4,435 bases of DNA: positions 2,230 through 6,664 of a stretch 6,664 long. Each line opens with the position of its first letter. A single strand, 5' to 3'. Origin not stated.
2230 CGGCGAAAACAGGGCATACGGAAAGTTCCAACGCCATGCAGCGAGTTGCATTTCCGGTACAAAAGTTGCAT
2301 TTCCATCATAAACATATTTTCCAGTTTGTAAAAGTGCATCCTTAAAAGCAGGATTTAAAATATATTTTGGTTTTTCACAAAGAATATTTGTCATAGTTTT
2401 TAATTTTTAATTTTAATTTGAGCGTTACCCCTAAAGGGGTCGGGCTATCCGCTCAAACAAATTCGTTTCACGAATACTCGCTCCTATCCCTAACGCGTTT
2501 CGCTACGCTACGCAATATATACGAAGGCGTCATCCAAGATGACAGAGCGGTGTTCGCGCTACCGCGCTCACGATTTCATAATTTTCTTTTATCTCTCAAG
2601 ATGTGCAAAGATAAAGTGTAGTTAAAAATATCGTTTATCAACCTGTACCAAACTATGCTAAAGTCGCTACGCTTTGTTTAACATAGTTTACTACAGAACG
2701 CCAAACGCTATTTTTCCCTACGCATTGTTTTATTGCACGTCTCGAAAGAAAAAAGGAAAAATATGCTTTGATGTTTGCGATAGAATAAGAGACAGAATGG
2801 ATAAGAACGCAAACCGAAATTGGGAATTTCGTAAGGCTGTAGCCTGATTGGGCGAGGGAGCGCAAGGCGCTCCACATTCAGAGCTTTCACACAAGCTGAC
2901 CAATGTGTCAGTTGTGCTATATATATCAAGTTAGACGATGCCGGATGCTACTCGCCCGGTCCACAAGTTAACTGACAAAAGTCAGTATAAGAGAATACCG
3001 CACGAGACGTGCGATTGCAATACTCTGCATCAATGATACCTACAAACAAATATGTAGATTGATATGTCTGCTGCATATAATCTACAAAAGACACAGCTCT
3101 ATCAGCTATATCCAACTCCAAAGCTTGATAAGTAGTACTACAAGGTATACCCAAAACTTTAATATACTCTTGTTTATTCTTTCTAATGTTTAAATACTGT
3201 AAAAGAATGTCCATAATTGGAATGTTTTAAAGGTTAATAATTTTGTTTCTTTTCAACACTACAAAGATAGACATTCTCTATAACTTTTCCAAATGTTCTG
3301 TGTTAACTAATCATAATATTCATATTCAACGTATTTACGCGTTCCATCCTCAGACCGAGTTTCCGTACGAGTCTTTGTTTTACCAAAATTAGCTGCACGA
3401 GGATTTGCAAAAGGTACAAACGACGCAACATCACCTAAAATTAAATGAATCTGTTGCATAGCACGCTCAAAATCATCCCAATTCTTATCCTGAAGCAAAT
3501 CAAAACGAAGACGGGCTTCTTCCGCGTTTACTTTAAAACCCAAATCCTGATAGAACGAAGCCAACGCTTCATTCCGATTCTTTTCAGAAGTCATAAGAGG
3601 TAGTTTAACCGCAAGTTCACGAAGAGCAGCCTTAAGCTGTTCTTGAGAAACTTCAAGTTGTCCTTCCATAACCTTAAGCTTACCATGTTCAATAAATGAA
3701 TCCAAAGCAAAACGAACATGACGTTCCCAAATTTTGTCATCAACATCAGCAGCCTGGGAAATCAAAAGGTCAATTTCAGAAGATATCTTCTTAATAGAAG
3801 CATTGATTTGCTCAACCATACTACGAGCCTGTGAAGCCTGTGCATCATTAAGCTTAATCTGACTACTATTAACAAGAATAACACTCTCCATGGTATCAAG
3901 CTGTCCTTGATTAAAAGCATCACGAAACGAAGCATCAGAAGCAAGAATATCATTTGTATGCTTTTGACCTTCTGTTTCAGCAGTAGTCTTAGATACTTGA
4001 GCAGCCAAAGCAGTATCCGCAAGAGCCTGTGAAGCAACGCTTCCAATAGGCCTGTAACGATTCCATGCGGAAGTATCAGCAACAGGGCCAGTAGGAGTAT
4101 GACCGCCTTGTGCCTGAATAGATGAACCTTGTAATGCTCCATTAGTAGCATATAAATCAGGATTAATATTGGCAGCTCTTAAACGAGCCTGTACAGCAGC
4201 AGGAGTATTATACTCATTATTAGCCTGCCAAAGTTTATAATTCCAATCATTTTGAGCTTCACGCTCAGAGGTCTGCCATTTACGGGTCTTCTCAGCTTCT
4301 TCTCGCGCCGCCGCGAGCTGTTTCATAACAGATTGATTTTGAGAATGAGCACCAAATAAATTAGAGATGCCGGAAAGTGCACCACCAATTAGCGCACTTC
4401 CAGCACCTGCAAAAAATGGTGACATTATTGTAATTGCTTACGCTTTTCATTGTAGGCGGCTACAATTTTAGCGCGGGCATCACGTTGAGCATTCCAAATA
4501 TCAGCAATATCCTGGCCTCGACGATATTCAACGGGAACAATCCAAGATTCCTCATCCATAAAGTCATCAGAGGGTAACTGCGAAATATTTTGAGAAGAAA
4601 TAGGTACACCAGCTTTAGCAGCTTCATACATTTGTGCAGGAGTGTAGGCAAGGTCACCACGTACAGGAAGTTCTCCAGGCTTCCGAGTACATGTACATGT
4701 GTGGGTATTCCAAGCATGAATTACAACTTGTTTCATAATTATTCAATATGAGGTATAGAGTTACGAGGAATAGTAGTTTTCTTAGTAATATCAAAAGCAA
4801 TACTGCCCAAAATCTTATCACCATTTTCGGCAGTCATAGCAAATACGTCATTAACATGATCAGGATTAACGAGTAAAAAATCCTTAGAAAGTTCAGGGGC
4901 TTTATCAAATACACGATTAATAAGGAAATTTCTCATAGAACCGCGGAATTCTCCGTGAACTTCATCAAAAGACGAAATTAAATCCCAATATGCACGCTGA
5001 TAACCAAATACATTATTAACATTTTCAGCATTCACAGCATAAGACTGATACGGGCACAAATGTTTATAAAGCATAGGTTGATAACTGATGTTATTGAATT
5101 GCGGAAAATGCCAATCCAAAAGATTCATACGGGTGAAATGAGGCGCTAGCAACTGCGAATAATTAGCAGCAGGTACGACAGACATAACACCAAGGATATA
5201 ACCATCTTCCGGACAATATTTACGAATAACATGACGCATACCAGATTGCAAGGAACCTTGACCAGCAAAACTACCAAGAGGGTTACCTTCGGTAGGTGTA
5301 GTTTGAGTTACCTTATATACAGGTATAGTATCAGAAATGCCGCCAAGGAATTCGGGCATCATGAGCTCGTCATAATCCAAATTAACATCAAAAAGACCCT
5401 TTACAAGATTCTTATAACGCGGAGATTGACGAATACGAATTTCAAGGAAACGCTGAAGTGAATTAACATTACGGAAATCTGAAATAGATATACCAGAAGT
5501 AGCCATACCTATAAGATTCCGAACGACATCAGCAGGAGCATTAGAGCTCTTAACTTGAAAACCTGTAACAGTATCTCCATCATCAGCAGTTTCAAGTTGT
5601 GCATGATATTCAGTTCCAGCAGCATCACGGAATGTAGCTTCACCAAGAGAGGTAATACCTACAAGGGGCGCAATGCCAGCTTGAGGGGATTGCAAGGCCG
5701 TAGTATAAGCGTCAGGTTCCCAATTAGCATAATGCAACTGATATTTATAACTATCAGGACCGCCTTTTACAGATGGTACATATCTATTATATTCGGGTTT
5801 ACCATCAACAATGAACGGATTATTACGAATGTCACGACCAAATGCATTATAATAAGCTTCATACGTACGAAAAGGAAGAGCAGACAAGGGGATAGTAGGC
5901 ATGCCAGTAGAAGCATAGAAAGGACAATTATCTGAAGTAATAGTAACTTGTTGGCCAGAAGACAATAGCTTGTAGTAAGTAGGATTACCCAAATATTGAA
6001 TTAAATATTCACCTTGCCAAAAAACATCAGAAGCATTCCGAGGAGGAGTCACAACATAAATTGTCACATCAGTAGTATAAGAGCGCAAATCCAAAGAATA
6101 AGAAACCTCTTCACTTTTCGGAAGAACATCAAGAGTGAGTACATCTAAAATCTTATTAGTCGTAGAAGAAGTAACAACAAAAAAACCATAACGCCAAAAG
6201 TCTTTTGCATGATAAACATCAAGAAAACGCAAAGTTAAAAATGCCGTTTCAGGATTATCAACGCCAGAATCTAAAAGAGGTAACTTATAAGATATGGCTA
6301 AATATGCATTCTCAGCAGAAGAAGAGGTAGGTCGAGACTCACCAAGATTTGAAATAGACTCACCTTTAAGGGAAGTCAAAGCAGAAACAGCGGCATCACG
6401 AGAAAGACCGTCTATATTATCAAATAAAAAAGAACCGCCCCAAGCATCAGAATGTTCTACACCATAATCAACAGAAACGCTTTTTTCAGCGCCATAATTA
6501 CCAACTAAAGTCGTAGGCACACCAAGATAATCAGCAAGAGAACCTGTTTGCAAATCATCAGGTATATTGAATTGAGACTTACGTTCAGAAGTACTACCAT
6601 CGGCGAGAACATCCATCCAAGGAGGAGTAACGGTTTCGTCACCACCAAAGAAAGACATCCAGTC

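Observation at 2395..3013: Hairpin-dense, G+C-enriched non-coding module of about 0.55-0.6 kb in an otherwise gap-free microvirus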

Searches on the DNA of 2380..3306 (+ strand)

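Call 10: search_dna_similar(query=window:2395-3306:+, collection=phages, mode=distant, max_rows=30)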
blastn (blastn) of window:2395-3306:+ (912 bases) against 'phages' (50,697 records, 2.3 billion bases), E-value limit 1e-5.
Records with a match: 7; places in all: 7; records where one place covers at least 80% of the query: 0.
Best place of each record, by identity: 90-95% 1; 80-90% 5; 60-80% 1.
By first word of the organism name: Microviridae 2; Human 1; Dulem 1; Microvirus 1; Bacteriophage 1; Peromfec 1.
By host as written in the record: - 3; Homo sapiens 1; Propithecus coquereli 1; Marmota flaviventris 1; Peromyscus boylii; specimen_voucher: UMNH:Mamm:44823; Tissue Sample Catalog ... 1.
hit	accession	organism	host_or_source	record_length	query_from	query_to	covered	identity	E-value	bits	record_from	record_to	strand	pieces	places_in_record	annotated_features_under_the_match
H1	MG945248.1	Microviridae sp.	dog feces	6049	1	102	11%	79.2%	5e-11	76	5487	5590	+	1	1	similar to VP4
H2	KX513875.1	Human gut microviridae SH-CHD12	Homo sapiens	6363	480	570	10%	85.7%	3e-19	103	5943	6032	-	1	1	none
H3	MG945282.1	Microviridae sp.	chicken feces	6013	18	102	9%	80.4%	2e-8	66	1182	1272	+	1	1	none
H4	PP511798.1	Dulem virus 258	Propithecus coquereli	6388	480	553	8%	87.8%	2e-16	94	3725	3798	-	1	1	none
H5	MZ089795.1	Microvirus mar49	Marmota flaviventris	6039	20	99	9%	80.7%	7e-9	68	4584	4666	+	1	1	none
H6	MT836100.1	Bacteriophage sp.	human fecal samples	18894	44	103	7%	87.1%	2e-9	70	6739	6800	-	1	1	record has no annotation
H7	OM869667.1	Peromfec virus RodF7_7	Peromyscus boylii; specimen_voucher: ...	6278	17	67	6%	90.2%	3e-7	64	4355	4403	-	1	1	none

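Call 17: get_annotated_region(hit=H1, flank=1500)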
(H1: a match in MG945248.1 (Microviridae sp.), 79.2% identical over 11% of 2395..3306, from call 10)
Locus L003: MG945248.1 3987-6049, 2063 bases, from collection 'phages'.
description: UNVERIFIED: Microviridae sp. isolate 2279-1602, partial genome.
organism: Microviridae sp. (NCBI taxid 2202644)
taxonomy: Viruses; Monodnaviria; Sangervirae; Phixviricota; Malgrandaviricetes; Petitvirales; Microviridae
host: -; source: dog feces; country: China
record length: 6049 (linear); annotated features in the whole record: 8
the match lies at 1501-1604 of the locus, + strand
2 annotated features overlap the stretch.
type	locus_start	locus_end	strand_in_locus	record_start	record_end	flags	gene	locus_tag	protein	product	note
misc_feature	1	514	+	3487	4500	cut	-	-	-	-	similar to VP2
misc_feature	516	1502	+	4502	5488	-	-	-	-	-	similar to VP4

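Call 18: get_annotated_region(hit=H3, flank=1500)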
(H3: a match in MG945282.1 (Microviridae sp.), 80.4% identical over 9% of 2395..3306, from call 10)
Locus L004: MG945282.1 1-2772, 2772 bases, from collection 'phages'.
description: UNVERIFIED: Microviridae sp. isolate 10762-1612, complete genome.
organism: Microviridae sp. (NCBI taxid 2202644)
taxonomy: Viruses; Monodnaviria; Sangervirae; Phixviricota; Malgrandaviricetes; Petitvirales; Microviridae
host: -; source: chicken feces; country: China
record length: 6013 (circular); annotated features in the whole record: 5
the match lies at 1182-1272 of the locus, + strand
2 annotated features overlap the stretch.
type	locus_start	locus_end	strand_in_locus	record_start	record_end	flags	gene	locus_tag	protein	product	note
misc_feature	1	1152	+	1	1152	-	-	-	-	-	similar to VP4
misc_feature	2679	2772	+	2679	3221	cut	-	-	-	-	similar to hypothetical protein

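Call 19: get_annotated_region(hit=H5, flank=1500)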
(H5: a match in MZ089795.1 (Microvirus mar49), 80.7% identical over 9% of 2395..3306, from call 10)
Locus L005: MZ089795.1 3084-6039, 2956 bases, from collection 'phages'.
description: Microvirus mar49, complete genome.
organism: Microvirus mar49 (NCBI taxid 2851184)
taxonomy: Viruses; Monodnaviria; Sangervirae; Phixviricota; Malgrandaviricetes; Petitvirales; Microviridae
host: Marmota flaviventris; source: feces; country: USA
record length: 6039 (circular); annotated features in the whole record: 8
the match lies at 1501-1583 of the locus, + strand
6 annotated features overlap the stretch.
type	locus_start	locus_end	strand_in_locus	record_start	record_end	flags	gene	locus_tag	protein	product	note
CDS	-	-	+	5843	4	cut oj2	-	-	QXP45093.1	hypothetical protein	-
CDS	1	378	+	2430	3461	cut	-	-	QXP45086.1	DNA pilot protein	Similar to PHA00327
CDS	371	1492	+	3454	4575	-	-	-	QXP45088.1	replication initiator protein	Similar to PHA00330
CDS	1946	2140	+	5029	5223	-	-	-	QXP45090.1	hypothetical protein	-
CDS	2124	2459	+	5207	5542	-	-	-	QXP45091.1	hypothetical protein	-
CDS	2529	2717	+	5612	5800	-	-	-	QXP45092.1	hypothetical protein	-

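Call 20: get_annotated_region(hit=H6, flank=3000)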
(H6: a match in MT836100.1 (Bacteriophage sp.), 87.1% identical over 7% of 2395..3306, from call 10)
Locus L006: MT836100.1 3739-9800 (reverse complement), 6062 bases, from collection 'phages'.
description: UNVERIFIED: Bacteriophage sp. clone scaffold_1405 genomic sequence.
organism: Bacteriophage sp. (NCBI taxid 38018)
taxonomy: Viruses
host: -; source: human fecal samples; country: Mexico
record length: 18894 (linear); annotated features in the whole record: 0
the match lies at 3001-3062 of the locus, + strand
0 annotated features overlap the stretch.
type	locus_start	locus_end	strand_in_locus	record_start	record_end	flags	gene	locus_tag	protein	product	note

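Call 21: get_annotated_region(hit=H7, flank=1500)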
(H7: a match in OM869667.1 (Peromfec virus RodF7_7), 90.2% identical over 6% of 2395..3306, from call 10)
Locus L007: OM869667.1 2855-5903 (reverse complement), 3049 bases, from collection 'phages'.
description: Peromfec virus RodF7_7, complete genome.
organism: Peromfec virus RodF7_7 (NCBI taxid 2929355)
taxonomy: Viruses; Monodnaviria; Sangervirae; Phixviricota; Malgrandaviricetes; Petitvirales; Microviridae
host: Peromyscus boylii; specimen_voucher: UMNH:Mamm:44823; Tissue Sample Catalog Number: ASUVTC000568; source: feces; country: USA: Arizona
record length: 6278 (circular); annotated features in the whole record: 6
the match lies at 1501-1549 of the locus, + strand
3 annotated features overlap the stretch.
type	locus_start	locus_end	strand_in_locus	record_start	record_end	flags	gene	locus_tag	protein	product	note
CDS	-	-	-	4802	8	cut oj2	-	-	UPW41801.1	replication initiator protein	-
CDS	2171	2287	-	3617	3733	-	-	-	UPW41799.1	hypothetical protein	-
CDS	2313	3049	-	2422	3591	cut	-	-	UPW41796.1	DNA pilot protein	-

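Call 39: search_rna_families(source=window, start=2380, end=3020, threshold=evalue, max_evalue=10, show_alignments=4)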
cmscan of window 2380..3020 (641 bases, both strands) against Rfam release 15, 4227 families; matches with E-value up to 10: 3.
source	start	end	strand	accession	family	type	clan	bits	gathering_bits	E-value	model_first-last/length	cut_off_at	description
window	2631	2707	-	RF03410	mir-1891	Gene; miRNA;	-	28.3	70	0.0012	1-87/87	no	mir-1891 microRNA precursor family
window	2434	2508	-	RF01705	Flavo-1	Gene; sRNA;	-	18.2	42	0.47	1-76/76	no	Flavo-1 RNA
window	2630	2708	-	RF03862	MIR5274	Gene; miRNA;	-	15.3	100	5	1-95/95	no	MIR5274 microRNA precursor family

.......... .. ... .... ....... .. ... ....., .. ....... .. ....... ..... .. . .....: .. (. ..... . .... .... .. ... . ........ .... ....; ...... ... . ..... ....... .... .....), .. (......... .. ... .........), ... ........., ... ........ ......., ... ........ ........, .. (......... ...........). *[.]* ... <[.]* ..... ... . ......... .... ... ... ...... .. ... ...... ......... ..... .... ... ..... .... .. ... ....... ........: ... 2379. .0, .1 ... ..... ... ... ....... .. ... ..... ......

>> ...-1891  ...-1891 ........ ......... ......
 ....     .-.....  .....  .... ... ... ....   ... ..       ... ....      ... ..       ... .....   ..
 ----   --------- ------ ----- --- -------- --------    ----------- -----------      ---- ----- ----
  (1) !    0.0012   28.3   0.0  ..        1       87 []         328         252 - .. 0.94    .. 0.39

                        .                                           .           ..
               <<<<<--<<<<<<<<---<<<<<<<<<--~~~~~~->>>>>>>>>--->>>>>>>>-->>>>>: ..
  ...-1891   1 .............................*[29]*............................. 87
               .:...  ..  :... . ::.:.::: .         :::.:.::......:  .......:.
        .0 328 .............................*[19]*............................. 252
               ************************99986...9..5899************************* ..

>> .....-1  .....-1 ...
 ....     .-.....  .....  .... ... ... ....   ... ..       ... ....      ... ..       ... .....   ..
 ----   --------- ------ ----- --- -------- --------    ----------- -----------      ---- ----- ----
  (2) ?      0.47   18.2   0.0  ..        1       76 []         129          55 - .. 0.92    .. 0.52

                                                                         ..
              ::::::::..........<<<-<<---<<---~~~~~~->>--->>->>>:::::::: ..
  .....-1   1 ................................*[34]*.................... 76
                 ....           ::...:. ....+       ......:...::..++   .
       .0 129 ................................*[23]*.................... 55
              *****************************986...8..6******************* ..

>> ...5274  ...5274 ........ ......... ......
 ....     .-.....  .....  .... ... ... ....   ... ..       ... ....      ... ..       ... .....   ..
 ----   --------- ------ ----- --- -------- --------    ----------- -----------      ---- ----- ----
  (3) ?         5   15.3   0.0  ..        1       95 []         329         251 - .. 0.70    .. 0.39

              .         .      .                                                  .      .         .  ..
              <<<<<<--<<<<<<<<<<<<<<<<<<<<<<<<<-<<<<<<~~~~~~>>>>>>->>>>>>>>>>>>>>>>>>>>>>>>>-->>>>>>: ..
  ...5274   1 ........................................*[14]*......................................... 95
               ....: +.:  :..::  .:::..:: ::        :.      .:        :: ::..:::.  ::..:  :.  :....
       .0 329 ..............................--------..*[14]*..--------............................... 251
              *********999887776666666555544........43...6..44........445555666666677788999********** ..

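Call 88: search_rna_families(sources=[L004, L005, L006, L007, L008, L013, L015, L018, L019, L027, L032, L042, L012, L053, L046], threshold=gathering)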
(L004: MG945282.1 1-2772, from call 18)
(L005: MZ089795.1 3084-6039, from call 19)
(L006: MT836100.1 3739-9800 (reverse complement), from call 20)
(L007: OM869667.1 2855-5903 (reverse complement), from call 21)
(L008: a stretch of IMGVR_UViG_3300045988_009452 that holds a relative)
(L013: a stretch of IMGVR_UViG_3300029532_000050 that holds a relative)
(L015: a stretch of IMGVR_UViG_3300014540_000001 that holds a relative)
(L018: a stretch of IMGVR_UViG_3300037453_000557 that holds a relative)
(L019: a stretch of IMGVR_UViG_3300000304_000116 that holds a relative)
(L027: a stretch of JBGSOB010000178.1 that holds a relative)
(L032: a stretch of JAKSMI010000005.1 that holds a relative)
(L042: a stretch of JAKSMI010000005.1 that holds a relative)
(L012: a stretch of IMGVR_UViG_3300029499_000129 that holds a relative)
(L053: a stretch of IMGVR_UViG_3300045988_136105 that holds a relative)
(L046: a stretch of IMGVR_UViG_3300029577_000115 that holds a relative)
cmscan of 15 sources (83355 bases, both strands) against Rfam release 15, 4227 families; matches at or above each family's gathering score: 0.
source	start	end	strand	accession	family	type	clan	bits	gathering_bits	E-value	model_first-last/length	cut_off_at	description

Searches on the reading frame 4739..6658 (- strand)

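Call 6: search_protein_families(library=pfam, proteins=[window:4739-6658:-], max_evalue=0.01)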
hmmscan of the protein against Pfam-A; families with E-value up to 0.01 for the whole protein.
window:4739-6658:- (639 aa): 1 family
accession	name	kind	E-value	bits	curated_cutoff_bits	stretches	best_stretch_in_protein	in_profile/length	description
PF02305.22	Phage_F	-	1.6e-32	113.4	25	1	251-636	122-499/501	Capsid protein (F protein)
